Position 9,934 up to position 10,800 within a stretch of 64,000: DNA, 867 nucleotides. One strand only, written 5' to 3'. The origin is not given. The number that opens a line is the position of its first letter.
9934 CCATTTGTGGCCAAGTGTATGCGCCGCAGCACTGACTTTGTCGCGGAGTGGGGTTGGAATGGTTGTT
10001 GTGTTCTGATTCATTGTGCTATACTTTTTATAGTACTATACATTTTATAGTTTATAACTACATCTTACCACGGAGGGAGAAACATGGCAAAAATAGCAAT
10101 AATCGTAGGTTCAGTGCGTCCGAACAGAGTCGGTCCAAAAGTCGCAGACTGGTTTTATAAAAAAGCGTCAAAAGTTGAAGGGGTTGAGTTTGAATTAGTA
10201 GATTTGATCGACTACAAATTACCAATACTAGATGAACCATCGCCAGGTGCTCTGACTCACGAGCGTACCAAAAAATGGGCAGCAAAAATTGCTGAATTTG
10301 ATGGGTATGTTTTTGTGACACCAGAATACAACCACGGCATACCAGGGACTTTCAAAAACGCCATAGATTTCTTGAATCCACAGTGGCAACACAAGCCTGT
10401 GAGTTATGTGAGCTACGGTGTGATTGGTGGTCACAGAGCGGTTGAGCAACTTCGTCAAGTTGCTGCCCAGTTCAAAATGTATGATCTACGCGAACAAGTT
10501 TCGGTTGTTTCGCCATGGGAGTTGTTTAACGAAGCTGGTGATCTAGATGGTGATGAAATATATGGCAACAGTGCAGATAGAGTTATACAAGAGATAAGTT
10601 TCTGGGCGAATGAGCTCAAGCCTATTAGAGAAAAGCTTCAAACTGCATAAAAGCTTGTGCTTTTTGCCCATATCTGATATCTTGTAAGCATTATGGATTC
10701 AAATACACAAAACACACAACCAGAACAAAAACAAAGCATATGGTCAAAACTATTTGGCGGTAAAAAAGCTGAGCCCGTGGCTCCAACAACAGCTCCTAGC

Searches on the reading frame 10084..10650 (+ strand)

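Call 47: search_protein_families(library=pfam, proteins=[window:10084-10650:+], max_evalue=0.001)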
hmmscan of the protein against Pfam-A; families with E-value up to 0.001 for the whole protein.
window:10084-10650:+ (188 aa): 2 families
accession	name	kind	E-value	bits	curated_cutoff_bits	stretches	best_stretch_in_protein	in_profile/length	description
PF03358.20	FMN_red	-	5e-40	137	24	1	3-142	2-148/152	NADPH-dependent FMN reductase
PF02525.22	Flavodoxin_2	-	9.6e-09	35.7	27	1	3-96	2-102/198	Flavodoxin-like fold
